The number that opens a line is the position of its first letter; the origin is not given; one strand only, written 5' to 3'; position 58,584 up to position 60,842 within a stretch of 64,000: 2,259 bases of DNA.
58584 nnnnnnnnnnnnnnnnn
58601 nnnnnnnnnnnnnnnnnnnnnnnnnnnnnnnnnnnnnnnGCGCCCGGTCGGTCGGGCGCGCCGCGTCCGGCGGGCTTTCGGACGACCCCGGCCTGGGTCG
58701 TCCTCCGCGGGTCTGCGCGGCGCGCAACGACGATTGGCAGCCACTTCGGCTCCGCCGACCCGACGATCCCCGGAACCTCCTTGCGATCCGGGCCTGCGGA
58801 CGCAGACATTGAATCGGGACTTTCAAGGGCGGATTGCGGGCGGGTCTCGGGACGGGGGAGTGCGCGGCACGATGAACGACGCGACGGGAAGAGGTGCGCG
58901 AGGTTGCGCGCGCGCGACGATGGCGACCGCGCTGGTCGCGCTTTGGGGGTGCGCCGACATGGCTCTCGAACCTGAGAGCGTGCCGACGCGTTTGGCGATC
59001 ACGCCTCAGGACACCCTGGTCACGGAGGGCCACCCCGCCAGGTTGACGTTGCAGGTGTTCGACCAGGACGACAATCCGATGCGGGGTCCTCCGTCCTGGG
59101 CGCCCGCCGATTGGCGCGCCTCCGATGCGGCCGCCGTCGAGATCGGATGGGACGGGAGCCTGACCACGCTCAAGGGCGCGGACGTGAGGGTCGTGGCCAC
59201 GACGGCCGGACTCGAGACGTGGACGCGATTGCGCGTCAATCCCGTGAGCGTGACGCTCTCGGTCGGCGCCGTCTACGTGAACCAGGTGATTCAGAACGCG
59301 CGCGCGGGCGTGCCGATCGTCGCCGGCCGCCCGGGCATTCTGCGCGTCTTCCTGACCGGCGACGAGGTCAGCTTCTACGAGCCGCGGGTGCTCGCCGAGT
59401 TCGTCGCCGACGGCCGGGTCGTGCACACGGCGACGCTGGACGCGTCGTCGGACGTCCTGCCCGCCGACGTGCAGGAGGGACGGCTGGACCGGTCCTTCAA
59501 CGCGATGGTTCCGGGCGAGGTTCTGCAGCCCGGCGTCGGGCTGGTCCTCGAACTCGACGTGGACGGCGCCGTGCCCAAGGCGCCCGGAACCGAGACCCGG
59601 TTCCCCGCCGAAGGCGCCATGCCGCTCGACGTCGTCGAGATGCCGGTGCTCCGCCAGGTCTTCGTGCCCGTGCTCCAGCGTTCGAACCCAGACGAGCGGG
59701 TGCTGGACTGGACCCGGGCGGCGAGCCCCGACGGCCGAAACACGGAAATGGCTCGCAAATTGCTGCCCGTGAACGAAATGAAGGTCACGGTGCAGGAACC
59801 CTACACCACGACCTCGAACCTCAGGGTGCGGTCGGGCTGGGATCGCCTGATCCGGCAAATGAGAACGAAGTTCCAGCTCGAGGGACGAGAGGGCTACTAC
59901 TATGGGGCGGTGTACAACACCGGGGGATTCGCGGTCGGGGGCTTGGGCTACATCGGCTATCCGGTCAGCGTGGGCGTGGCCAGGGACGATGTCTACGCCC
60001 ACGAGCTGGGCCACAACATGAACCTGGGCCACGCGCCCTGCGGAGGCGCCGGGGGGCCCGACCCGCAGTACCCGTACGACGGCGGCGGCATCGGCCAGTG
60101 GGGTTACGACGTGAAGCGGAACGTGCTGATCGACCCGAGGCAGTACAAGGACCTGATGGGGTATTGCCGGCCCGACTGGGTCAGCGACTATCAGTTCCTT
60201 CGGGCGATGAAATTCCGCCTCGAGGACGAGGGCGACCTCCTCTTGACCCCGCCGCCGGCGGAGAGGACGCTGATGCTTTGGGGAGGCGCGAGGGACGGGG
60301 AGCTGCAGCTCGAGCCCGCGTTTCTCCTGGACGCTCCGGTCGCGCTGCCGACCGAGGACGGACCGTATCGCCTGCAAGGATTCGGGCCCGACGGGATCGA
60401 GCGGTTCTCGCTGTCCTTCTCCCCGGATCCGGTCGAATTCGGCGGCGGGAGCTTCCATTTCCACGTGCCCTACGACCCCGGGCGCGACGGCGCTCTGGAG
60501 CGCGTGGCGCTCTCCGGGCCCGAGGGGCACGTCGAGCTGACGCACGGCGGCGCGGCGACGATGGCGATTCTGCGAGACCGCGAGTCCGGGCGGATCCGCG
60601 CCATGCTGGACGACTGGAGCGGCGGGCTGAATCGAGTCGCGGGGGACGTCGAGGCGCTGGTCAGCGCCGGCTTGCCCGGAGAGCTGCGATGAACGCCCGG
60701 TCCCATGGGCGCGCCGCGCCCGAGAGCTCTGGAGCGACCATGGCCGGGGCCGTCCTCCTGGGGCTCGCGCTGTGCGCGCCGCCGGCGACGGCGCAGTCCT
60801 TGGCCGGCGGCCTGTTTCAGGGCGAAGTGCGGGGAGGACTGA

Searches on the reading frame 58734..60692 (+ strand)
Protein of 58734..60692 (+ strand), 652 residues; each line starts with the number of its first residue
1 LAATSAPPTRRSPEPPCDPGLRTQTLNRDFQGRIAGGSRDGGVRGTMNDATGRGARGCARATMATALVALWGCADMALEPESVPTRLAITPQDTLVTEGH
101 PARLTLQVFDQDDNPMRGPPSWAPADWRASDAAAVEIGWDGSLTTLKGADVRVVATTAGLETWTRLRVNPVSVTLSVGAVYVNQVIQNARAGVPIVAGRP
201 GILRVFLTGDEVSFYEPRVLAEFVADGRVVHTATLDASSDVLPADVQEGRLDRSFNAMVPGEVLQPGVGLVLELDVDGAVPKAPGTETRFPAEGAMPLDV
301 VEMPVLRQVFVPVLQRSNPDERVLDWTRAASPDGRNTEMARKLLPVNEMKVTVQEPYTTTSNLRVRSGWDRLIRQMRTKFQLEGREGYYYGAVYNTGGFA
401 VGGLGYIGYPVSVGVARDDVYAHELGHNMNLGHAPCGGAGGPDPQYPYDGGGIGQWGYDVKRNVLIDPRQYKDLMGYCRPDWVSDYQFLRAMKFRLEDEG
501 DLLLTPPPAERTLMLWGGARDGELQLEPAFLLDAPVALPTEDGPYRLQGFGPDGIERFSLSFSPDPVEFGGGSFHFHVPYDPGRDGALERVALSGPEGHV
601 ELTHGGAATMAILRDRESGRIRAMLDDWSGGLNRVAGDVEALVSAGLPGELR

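Call 36: search_protein_families(library=pfam, proteins=[window:58734-60692:+], max_evalue=0.0001)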
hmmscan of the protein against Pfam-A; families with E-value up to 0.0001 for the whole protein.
window:58734-60692:+ (652 aa): 1 family
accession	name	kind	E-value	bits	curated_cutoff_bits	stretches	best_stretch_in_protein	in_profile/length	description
PF10462.15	Peptidase_M66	-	1.1e-09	38.1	20.6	1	397-471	174-247/306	Peptidase M66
